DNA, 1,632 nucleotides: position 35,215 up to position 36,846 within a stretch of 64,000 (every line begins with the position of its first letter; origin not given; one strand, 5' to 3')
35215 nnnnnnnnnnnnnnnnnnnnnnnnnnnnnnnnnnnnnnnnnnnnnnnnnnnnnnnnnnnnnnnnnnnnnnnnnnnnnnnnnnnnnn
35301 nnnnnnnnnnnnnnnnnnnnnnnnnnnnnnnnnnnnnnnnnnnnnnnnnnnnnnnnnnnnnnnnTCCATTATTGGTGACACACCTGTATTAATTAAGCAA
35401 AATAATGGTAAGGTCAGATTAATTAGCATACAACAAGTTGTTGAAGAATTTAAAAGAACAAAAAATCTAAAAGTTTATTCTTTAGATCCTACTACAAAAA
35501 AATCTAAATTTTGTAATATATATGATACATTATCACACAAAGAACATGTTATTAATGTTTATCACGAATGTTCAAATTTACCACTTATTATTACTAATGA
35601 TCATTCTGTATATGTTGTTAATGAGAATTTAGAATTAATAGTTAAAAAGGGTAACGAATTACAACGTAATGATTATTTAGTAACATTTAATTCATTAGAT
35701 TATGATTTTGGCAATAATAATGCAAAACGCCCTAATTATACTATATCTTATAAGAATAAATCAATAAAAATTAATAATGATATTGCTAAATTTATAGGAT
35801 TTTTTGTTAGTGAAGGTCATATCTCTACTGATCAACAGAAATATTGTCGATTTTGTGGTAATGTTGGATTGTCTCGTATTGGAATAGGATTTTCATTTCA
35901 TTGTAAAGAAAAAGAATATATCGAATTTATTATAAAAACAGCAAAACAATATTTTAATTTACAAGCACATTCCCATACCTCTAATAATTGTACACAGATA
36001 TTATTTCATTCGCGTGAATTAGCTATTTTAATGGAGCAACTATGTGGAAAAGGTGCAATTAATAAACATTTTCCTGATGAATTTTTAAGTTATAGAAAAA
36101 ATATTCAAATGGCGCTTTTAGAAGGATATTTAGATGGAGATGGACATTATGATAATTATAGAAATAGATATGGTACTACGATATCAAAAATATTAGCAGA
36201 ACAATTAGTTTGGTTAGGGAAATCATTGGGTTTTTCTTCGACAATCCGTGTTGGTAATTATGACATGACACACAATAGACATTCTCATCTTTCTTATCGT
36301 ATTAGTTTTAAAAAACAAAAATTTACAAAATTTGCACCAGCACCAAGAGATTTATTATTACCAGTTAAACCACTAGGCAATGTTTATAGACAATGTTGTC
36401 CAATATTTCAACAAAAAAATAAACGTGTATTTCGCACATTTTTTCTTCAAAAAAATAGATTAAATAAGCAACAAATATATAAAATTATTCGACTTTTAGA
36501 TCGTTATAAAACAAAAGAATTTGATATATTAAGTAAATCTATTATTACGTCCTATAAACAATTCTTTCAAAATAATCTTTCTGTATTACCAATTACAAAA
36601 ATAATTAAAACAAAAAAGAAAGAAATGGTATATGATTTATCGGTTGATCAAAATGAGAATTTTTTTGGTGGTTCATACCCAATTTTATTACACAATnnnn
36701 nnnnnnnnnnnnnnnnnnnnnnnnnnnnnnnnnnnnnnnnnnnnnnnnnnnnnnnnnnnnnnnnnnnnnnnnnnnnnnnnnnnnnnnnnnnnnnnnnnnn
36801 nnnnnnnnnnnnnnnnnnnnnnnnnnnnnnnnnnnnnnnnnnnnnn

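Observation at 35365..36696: Two inteins, one splitting the catalytic motif of an AEP primase and one in a DNA methyltransferase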

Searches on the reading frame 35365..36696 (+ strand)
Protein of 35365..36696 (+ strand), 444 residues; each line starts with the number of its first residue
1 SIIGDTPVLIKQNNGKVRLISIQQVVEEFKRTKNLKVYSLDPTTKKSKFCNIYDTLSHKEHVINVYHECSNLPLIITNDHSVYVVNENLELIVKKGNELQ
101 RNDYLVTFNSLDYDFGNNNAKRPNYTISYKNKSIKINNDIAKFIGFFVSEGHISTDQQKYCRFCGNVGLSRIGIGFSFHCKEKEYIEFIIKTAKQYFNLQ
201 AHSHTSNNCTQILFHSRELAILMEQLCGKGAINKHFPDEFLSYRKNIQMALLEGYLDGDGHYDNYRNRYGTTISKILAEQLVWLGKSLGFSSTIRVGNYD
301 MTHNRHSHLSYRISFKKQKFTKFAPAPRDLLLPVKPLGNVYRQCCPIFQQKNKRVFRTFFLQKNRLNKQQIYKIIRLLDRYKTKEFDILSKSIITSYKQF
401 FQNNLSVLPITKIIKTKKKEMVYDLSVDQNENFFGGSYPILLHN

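Call 4: search_protein_families(library=pfam, proteins=[window:35365-36696:+], max_evalue=0.1)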
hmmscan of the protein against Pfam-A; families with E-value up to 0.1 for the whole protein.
window:35365-36696:+ (444 aa): 3 families
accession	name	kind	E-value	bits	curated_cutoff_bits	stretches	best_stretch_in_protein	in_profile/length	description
PF14890.11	Intein_splicing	-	1.6e-13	51.2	35.8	1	20-444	10-155/155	Intein splicing domain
PF14528.11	LAGLIDADG_3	-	5.8e-08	33.3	22.5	1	248-302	3-63/82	LAGLIDADG-like domain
PF18676.6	MBG_2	-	0.017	16.2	25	0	293-321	44-72/72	MBG domain (YGX type)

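Call 5: search_solved_structures(query=window:35365-36696:+, max_evalue=0.01, show_alignments=2)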
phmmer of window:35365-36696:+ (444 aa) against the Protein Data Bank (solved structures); distinct sequences matched with E-value up to 0.01: 3.
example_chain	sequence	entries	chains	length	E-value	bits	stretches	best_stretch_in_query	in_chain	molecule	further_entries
2cw7_A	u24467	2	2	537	2.8e-14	56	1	101-348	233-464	Endonuclease PI-PkoII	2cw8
7qss_A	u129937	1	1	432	0.0065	18.5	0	399-444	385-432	V-type ATP synthase alpha chain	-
7qsu_A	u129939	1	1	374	0.0095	18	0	418-444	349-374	V-ATPase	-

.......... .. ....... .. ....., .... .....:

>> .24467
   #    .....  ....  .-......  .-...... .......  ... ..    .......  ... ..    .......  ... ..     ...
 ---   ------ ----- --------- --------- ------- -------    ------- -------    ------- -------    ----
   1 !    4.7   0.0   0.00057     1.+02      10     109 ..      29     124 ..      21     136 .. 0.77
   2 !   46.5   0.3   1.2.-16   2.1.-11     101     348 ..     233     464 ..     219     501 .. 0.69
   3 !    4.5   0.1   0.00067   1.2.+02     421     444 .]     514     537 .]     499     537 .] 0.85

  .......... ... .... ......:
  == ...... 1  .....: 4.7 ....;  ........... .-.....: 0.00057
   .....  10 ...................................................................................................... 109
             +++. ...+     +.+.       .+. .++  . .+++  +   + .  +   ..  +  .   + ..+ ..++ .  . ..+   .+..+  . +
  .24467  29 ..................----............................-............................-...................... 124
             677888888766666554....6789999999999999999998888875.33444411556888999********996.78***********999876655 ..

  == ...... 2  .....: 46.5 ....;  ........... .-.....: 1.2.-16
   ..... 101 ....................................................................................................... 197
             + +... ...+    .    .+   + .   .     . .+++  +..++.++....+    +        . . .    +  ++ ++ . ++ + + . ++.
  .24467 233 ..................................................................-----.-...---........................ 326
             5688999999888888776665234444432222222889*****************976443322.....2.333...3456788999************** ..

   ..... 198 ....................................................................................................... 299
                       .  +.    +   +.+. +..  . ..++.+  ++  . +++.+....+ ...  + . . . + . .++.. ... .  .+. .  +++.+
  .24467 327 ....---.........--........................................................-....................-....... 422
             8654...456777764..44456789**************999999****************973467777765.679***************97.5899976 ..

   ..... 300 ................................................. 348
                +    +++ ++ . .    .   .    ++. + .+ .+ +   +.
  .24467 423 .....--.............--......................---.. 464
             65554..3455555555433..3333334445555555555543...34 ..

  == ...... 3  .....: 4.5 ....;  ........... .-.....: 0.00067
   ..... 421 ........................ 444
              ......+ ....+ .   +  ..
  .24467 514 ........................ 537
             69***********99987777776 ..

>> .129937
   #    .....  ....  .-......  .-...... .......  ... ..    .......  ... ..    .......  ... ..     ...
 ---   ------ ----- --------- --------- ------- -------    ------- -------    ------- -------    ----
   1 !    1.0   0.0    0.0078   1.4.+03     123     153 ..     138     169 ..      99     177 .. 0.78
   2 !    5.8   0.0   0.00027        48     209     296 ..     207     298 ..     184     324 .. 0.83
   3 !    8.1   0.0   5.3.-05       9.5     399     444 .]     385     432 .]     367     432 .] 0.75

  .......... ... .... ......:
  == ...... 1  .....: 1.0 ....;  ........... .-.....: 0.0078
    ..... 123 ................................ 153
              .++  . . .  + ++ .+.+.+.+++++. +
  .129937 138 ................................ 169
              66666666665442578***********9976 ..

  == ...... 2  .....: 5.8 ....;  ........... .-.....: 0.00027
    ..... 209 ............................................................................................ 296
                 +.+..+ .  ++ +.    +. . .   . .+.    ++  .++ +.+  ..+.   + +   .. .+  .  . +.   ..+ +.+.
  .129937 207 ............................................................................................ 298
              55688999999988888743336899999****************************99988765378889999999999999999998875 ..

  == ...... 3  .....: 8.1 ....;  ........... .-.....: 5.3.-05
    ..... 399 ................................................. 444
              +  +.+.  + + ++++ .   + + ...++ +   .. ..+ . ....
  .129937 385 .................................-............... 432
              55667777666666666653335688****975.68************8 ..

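Call 26: search_protein_representatives(protein=window:35365-36696:+)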
Query: 444 residues. Proteins with E-value up to 0.001 (for the whole library): 1828; up to 1e-10: 165; up to 1e-30: 11. The best 150 are listed.
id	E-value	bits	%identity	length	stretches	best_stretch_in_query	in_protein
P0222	1.3e-52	195.5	37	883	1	1-444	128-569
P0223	2.6e-52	194.5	40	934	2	205-444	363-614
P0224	8.0e-45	169.8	35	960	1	1-444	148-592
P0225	1.2e-44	169.3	33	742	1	1-444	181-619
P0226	8.5e-43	163.2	33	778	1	2-442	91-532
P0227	2.3e-39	151.9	34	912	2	174-444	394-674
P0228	4.5e-34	134.4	33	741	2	193-444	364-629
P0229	3.1e-33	131.7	33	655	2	2-295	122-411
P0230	3.1e-32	128.4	30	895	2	204-444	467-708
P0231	3.5e-31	124.9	36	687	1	91-444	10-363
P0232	8.2e-31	123.7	34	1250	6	172-292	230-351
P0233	2.2e-30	122.2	30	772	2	1-298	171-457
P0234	4.3e-29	118.0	33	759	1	133-444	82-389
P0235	4.4e-29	118.0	28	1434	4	1-294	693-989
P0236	4.8e-28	114.6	31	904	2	229-444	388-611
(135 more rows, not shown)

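Call 28: list_cluster_members(proteins=[P0222, P0223, P0224, P0225, P0226, P0227, P0228, P0229, P0233, P0230])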
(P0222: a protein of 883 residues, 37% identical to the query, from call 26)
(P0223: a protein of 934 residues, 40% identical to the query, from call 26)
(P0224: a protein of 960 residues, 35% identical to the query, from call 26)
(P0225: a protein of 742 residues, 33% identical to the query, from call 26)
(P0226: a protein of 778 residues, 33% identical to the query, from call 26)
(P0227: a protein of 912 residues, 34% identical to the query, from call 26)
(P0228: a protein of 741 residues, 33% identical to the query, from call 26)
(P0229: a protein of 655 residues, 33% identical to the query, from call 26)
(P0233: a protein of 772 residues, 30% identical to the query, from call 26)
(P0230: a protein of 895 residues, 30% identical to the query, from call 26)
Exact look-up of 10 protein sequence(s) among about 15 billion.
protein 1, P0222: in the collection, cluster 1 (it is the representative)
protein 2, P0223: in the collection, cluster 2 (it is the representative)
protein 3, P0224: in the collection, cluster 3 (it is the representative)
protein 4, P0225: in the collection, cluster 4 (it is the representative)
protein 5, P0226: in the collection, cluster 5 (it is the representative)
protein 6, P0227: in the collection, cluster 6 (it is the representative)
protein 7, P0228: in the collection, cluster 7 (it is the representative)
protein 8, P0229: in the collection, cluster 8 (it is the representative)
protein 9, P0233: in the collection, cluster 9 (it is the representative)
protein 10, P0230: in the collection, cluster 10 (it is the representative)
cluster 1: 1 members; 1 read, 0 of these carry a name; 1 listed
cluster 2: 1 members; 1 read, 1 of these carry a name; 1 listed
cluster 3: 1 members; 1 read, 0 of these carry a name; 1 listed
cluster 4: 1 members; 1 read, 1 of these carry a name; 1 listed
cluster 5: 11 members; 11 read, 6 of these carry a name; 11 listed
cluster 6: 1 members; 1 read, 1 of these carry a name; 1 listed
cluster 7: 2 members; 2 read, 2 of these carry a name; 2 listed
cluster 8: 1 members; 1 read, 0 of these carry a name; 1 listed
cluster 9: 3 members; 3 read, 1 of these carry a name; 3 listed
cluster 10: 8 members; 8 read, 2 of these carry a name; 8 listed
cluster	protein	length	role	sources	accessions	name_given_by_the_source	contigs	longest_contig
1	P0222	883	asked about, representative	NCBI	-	-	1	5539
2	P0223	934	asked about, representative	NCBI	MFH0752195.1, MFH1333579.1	MAG: hypothetical protein V1914_01205 [archaeon]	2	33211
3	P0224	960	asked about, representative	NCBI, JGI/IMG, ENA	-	-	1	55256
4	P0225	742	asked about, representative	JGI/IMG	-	intein/homing endonuclease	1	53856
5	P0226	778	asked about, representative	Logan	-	-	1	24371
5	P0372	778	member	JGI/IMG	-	hypothetical protein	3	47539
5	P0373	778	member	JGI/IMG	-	hypothetical protein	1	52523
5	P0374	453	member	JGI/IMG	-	hypothetical protein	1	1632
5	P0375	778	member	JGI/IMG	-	hypothetical protein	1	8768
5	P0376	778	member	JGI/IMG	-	hypothetical protein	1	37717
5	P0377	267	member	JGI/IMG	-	hypothetical protein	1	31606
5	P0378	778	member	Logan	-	-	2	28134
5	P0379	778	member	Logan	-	-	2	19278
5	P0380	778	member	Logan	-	-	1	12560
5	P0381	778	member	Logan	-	-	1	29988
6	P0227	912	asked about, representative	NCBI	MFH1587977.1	MAG: DNA primase small subunit domain-containing protein [Candidatus Diapherotrites ...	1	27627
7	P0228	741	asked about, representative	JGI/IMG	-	hypothetical protein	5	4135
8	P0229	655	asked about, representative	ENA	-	-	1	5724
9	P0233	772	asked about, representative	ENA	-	-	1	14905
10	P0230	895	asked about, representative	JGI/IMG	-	-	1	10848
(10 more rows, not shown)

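Call 69: find_encoding_contigs(protein=P0226, flank=10000, max_places=2)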
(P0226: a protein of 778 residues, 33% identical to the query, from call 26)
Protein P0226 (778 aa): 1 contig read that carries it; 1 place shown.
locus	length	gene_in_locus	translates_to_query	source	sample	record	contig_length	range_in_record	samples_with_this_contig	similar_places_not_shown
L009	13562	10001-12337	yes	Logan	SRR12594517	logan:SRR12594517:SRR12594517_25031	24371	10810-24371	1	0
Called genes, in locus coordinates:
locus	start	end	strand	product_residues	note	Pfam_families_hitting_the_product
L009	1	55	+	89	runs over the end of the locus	-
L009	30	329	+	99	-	-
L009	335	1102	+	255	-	-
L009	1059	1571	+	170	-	PF05866:RusA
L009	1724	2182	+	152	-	-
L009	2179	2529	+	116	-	-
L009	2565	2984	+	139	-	-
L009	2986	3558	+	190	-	-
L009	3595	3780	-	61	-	-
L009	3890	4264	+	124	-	-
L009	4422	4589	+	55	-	-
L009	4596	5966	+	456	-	-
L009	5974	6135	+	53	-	-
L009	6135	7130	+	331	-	-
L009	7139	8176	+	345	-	-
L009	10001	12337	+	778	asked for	PF14890:Intein_splicing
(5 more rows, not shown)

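Call 70: find_encoding_contigs(protein=P0225, flank=10000, max_places=2)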
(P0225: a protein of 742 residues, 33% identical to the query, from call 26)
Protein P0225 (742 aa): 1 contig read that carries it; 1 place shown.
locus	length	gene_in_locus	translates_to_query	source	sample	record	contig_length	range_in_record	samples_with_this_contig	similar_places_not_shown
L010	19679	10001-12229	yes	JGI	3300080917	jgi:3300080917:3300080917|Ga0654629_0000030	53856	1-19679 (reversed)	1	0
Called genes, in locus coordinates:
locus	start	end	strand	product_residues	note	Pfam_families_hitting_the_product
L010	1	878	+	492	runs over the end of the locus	-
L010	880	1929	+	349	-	PF08212:Lipocalin_2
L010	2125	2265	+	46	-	-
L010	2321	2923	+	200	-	-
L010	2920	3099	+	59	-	-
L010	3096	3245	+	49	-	-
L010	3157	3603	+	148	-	-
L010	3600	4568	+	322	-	-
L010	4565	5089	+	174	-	PF13392:HNH_3 (weak)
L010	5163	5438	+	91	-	-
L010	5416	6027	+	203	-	-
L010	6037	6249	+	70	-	-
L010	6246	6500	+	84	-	-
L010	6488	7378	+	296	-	PF06067:DUF932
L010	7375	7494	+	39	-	-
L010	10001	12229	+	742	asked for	PF14890:Intein_splicing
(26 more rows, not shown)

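Call 78: search_protein_families(library=ncbifam, proteins=[window:35365-36696:+], max_evalue=0.01)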
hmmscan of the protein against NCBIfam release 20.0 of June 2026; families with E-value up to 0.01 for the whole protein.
window:35365-36696:+ (444 aa): 6 families
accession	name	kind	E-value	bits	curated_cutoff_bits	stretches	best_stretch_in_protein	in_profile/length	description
NF045703.1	rSAM_Tes_intein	exception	1e-12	46.7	1700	1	133-302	364-521/1040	tetraether lipid synthase Tes, intein-containing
NF011303.0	PRK14715.1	equivalog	1.1e-05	22.7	1585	1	30-107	937-1014/1627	DNA-directed DNA polymerase II large subunit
NF003157.0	PRK04132.1-2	equivalog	2.5e-05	22.4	1103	1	3-295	52-312/864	replication factor C small subunit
TIGR01443.1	intein_Cterm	domain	0.00031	20.9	15.6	1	422-444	2-23/24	intein C-terminal splicing region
NF003159.0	PRK04132.1-4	equivalog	0.0028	15.7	999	0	397-444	537-584/852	replication factor C small subunit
NF007072.0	PRK09519.1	equivalog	0.0058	15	1024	1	227-320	439-537/790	intein-containing recombinase RecA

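Call 79: predict_structure(alignment_id=A4)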
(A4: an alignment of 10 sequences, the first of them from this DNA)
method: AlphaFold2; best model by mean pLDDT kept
length: 444 residues; sequences in the alignment: 10
mean_pLDDT: 85.9   pTM: 0.87
mean pLDDT of the five models: 85.9, 85.4, 85.2, 84.1, 83.5
residues with pLDDT >= 90: 273; 70-90: 102; 50-70: 43; < 50: 26
segments of 3 or more residues with pLDDT < 50: 116-120, 157-170, 302-307
pLDDT, mean of each block of 10 residues (from residue 1): 94 89 96 94 90 96 95 93 93 96 94 52 78 93 96 65 44 87 94 95 89 92 93 91 90 89 71 93 92 81 53 73 72 92 74 63 85 90 92 94 93 94 93 95 92
secondary structure, 60 per line:
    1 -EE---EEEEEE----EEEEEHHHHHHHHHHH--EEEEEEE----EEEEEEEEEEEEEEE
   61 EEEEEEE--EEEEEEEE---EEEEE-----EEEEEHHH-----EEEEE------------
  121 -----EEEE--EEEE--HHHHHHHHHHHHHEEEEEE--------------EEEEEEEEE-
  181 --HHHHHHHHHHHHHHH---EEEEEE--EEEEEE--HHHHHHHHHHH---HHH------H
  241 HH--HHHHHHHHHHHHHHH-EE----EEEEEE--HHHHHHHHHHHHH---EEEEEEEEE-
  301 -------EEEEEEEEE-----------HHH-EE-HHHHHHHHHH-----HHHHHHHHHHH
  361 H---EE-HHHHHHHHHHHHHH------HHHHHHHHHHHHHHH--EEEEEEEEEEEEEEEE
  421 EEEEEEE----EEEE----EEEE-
elements in order: E7-12 E17-21 H22-32 E35-41 E46-67 E70-77 E81-85 E91-95 E104-108 E126-129 E132-135 H138-150 E151-156 E171-179 H183-197 E201-206 E209-214 H217-227 H245-259 E267-272 H275-287 E291-299 E308-316 H335-344 H350-361 H368-381 H388-402 E405-427 E432-435 E440-443

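Call 81: fold_search(model_id=the predicted structure, library=pdb)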
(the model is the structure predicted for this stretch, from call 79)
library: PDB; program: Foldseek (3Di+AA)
matches with E <= 10: 634; with E <= 0.001: 88
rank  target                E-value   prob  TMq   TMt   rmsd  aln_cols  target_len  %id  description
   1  2cw7                  4.0e-24  1.00  0.72  0.61   8.8       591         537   16  Crystal structure of intein homing endonuclease II (released 2006-04-18)
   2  7qss                  6.8e-23  1.00  0.73  0.75   4.5       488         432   15  Crystal structure of homing endonuclease-associated TliVMA intein (C1A) (released 2022-03-30)
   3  1dq3                  9.9e-22  1.00  0.58  0.57  12.3       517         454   15  CRYSTAL STRUCTURE OF AN ARCHAEAL INTEIN-ENCODED HOMING ENDONUCLEASE PI-PFUI (released 2000-07-05)
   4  7qsu                  4.0e-20  1.00  0.65  0.78   6.4       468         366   15  Crystal structure of homing endonuclease-associated TliVMA intein (C1A, d333-339) (released 2022-03-30)
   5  7qst                  3.1e-18  1.00  0.61  0.73   5.7       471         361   14  Crystal structure of homing endonuclease-associated PhoVMA intein (C1A) (released 2022-03-30)
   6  1ef0_A                3.7e-12  1.00  0.45  0.47  16.6       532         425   12  CRYSTAL STRUCTURE OF PI-SCEI MINIPRECURSOR (released 2000-06-07)
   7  1vde_B                6.1e-12  1.00  0.45  0.46  10.7       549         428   10  PI-SCEI, A HOMING ENDONUCLEASE WITH PROTEIN SPLICING ACTIVITY (released 1998-04-08)
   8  1vde_A                1.3e-11  1.00  0.46  0.48  12.8       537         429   12  PI-SCEI, A HOMING ENDONUCLEASE WITH PROTEIN SPLICING ACTIVITY (released 1998-04-08)
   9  1lws_A                3.2e-10  1.00  0.43  0.45  13.0       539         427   12  Crystal structure of the intein homing endonuclease PI-SceI bound to its recognition sequence (released 2002-09-27)
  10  1dfa                  5.0e-10  1.00  0.45  0.48  12.9       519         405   12  CRYSTAL STRUCTURE OF PI-SCEI IN C2 SPACE GROUP (released 1999-12-08)
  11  1jva_A                5.6e-10  1.00  0.44  0.45  12.1       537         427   11  CRYSTAL STRUCTURE OF THE VMA1-DERIVED ENDONUCLEASE BEARING THE N AND C EXTEIN PROPEPTIDES (released 2002-08-29)
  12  1ef0_B                6.3e-10  1.00  0.44  0.48  12.8       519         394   12  CRYSTAL STRUCTURE OF PI-SCEI MINIPRECURSOR (released 2000-06-07)
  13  1um2_B                7.4e-10  1.00  0.46  0.48  12.4       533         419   12  Crystal Structure of the Vma1-Derived Endonuclease with the Ligated Extein Segment (released 2004-09-22)
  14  1lwt_A                1.2e-09  1.00  0.44  0.44  12.4       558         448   11  Crystal structure of the intein homing endonuclease PI-SceI bound to its substrate DNA (Ca2+ free) (released 2002-09-27)
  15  1jva_B                1.5e-09  1.00  0.45  0.46  12.7       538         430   11  CRYSTAL STRUCTURE OF THE VMA1-DERIVED ENDONUCLEASE BEARING THE N AND C EXTEIN PROPEPTIDES (released 2002-08-29)
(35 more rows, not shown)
